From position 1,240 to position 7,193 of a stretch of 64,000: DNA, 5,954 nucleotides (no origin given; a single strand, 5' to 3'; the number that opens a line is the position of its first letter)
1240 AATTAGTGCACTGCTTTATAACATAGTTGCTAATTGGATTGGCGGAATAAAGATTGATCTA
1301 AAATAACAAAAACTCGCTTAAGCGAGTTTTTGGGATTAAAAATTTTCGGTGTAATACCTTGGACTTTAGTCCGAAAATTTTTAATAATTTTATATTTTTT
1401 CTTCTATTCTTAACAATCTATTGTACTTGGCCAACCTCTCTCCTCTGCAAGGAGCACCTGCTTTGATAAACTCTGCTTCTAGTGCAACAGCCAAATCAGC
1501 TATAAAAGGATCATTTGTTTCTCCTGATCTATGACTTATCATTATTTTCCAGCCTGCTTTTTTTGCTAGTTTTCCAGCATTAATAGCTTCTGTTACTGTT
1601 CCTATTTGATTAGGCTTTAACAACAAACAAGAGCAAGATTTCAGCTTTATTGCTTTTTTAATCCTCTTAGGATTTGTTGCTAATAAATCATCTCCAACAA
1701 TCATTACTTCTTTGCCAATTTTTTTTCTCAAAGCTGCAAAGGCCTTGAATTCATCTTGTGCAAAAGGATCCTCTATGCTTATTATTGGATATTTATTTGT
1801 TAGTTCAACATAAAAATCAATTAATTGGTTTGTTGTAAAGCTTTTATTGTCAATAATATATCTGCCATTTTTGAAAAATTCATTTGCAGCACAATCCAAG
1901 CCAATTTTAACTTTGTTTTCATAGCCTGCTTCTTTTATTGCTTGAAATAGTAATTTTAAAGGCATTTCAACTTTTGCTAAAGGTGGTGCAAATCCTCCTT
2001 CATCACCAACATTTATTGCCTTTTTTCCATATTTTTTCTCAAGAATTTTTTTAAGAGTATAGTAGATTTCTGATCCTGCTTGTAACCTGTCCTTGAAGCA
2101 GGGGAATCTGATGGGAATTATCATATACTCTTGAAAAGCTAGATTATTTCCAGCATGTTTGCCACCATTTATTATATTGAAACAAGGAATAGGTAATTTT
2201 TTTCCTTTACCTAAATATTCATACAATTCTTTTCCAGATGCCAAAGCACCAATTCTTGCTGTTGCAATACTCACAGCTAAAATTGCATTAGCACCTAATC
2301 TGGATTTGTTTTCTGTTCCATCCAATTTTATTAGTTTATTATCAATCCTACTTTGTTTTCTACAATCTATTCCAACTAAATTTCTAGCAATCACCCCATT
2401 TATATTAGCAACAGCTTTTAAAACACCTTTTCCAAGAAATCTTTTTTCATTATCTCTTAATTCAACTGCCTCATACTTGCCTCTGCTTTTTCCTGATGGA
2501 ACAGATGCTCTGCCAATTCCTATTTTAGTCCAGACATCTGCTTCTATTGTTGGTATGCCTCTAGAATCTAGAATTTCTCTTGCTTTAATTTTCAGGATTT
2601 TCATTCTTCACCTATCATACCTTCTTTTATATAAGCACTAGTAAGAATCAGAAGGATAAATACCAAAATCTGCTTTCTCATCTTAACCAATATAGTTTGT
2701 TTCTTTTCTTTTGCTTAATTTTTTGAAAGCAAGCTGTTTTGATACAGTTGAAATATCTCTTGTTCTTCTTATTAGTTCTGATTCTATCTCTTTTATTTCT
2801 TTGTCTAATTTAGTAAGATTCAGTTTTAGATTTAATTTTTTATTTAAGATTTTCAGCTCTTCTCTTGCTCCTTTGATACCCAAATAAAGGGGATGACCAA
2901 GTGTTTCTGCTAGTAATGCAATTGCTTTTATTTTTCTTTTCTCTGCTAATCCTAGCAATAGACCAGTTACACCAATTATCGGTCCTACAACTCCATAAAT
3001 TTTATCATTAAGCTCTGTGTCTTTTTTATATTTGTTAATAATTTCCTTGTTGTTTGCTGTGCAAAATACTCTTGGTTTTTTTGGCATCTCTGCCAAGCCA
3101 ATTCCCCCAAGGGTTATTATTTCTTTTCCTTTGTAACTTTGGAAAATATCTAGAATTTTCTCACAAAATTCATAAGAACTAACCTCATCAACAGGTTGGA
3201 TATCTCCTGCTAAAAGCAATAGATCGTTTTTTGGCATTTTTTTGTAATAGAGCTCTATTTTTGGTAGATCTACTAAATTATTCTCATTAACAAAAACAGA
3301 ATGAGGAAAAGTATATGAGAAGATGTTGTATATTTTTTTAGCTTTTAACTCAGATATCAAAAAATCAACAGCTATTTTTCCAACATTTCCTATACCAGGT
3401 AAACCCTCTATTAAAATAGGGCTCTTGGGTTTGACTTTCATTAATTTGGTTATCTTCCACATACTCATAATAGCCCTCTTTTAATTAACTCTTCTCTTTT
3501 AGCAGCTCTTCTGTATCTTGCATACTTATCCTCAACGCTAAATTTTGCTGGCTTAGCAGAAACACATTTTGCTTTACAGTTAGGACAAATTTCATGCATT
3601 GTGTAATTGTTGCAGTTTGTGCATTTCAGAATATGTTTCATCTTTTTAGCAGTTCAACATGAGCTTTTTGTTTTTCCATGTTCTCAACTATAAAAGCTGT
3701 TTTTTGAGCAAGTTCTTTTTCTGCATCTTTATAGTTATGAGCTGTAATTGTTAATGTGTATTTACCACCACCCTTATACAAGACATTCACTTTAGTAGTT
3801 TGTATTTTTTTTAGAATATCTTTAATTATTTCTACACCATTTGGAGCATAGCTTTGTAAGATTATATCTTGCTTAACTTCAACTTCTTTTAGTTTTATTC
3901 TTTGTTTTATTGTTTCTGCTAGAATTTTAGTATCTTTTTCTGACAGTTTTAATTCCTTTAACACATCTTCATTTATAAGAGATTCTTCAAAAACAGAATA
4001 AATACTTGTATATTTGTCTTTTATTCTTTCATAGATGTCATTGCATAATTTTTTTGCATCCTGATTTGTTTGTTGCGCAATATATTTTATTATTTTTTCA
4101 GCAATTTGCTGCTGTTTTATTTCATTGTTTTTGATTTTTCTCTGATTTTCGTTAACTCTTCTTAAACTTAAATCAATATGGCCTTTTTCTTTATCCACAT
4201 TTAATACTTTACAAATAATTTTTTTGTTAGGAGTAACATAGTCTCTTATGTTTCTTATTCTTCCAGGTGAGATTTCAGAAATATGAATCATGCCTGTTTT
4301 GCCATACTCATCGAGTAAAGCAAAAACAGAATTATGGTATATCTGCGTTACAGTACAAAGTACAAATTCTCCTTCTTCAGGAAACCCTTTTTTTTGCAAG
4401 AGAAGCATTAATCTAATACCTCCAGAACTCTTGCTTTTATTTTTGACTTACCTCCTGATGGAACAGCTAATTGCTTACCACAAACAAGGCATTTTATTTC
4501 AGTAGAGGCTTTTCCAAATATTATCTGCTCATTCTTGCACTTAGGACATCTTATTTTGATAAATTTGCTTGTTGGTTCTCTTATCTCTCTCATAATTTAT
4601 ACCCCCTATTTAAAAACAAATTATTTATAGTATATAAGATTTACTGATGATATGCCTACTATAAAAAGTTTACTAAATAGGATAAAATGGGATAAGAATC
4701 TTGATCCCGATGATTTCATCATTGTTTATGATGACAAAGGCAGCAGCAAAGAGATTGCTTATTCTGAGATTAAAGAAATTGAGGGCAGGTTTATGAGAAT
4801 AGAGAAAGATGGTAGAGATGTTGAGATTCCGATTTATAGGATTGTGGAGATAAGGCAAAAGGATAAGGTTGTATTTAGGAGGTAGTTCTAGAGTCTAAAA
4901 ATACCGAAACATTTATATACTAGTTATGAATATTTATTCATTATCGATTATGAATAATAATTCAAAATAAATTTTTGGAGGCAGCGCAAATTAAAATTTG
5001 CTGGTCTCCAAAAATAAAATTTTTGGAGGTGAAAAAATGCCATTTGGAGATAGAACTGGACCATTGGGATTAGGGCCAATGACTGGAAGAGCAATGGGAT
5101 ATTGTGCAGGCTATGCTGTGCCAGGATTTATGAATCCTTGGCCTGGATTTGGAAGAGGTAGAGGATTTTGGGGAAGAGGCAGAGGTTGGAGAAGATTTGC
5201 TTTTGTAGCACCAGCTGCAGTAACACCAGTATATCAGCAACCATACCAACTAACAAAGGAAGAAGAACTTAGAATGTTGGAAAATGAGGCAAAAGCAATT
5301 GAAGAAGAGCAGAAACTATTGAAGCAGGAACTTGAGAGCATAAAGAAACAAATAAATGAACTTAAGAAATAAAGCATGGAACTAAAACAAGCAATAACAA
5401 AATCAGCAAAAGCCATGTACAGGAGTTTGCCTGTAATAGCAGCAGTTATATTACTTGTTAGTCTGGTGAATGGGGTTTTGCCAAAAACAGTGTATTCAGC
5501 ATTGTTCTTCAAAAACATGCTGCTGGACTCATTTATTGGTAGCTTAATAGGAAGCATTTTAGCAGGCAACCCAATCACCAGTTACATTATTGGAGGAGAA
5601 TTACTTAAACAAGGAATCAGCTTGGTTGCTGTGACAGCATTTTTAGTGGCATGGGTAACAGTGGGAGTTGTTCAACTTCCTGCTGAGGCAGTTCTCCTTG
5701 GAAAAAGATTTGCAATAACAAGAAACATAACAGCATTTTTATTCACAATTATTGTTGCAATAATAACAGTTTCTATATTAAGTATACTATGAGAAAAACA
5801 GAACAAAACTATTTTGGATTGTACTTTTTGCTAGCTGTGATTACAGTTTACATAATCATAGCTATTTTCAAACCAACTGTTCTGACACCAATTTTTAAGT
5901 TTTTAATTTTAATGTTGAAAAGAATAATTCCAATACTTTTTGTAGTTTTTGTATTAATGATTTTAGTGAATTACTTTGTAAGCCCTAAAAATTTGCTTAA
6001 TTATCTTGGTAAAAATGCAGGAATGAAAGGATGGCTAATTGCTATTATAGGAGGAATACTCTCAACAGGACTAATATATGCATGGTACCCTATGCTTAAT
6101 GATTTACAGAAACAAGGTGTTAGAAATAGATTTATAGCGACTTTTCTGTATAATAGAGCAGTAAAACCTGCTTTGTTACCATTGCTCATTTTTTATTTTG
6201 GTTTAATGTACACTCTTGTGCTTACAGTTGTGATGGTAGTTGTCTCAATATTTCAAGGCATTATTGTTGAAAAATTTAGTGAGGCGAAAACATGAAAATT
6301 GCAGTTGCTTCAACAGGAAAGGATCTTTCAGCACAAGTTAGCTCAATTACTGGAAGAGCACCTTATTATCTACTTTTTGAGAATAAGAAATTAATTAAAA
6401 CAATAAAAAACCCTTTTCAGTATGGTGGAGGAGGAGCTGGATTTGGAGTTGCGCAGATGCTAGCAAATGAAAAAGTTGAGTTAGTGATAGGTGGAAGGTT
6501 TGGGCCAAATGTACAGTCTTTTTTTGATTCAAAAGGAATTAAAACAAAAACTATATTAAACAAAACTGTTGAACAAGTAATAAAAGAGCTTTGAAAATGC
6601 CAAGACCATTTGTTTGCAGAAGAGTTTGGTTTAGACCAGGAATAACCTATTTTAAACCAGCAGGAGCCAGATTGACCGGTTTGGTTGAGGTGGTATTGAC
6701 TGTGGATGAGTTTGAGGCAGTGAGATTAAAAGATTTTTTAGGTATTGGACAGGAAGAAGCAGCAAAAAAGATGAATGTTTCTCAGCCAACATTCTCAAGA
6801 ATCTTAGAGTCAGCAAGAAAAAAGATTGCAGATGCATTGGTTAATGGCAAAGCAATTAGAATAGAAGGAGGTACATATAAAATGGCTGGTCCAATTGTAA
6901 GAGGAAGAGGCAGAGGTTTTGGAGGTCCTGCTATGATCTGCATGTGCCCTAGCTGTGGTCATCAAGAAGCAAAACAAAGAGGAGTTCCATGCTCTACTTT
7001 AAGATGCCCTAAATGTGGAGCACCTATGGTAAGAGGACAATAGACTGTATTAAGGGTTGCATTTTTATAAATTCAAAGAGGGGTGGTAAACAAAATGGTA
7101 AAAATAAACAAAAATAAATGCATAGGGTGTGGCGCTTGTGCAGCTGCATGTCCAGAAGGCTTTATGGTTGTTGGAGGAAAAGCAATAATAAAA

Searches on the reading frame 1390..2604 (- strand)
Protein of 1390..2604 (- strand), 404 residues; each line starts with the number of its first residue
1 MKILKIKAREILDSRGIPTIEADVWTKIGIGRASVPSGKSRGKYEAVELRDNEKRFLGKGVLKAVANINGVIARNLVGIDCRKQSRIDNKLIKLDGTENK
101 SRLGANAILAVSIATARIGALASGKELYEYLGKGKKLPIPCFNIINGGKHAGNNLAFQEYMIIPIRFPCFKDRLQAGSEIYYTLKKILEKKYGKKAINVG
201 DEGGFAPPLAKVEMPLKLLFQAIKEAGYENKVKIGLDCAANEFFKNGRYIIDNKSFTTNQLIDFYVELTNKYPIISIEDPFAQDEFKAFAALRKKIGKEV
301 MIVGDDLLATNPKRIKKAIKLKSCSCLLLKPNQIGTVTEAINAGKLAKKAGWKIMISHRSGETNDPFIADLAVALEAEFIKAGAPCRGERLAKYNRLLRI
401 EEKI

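Call 48: search_protein_families(library=pfam, proteins=[window:1390-2604:-], max_evalue=0.00001)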
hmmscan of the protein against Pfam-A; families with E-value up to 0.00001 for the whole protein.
window:1390-2604:- (404 aa): 3 families
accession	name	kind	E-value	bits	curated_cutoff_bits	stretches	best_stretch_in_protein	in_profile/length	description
PF00113.28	Enolase_C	-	3.4e-114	381.6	21.5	1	136-404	3-281/296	Enolase, C-terminal TIM barrel domain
PF03952.21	Enolase_N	-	2.2e-52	177.1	35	1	3-131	1-131/131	Enolase, N-terminal domain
PF13378.12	MR_MLE_C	-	1.9e-08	34.8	29.4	1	253-358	52-154/219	Enolase C-terminal domain-like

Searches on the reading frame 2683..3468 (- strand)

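Call 48: search_protein_families(library=pfam, proteins=[window:2683-3468:-], max_evalue=0.00001)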
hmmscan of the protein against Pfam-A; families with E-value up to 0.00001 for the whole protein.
window:2683-3468:- (261 aa): 1 family
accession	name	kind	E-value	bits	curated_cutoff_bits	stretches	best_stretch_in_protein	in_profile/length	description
PF09754.15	PAC2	-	2.6e-42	145.5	25.8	1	19-232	1-211/215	PAC2 family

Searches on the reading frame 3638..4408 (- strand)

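Call 48: search_protein_families(library=pfam, proteins=[window:3638-4408:-], max_evalue=0.00001)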
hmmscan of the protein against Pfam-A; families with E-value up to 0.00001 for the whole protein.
window:3638-4408:- (256 aa): 2 families
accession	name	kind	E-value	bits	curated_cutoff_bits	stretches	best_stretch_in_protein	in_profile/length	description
PF07541.17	EIF_2_alpha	-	5.9e-21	75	22.8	1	122-226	2-114/114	Eukaryotic translation initiation factor 2 alpha subunit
PF00575.29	S1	-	5.6e-11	43.1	22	1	10-83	2-74/74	S1 RNA binding domain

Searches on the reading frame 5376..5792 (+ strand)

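Call 48: search_protein_families(library=pfam, proteins=[window:5376-5792:+], max_evalue=0.00001)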
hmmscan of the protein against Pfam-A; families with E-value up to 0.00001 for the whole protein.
window:5376-5792:+ (138 aa): 1 family
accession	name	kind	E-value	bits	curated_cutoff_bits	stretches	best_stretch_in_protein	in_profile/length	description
PF03773.19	ArsP_1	-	4.6e-07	29.7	32.3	1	4-132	3-132/294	Predicted permease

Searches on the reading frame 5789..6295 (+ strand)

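Call 48: search_protein_families(library=pfam, proteins=[window:5789-6295:+], max_evalue=0.00001)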
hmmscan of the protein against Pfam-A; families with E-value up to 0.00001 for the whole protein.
window:5789-6295:+ (168 aa): 1 family
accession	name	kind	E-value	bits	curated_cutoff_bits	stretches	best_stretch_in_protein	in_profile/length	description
PF03773.19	ArsP_1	-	5e-06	26.3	32.3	1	35-162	5-133/294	Predicted permease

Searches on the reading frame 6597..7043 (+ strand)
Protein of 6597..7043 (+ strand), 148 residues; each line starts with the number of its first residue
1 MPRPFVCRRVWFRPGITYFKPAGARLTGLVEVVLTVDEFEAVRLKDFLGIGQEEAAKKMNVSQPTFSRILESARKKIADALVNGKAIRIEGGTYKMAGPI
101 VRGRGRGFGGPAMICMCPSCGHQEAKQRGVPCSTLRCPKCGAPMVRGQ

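Call 48: search_protein_families(library=pfam, proteins=[window:6597-7043:+], max_evalue=0.00001)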
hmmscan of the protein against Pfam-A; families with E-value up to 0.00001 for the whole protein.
window:6597-7043:+ (148 aa): 1 family
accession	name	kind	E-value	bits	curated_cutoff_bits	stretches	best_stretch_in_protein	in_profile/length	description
PF02001.22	DUF134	-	4.2e-28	98.2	27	1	3-96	6-97/98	Protein of unknown function DUF134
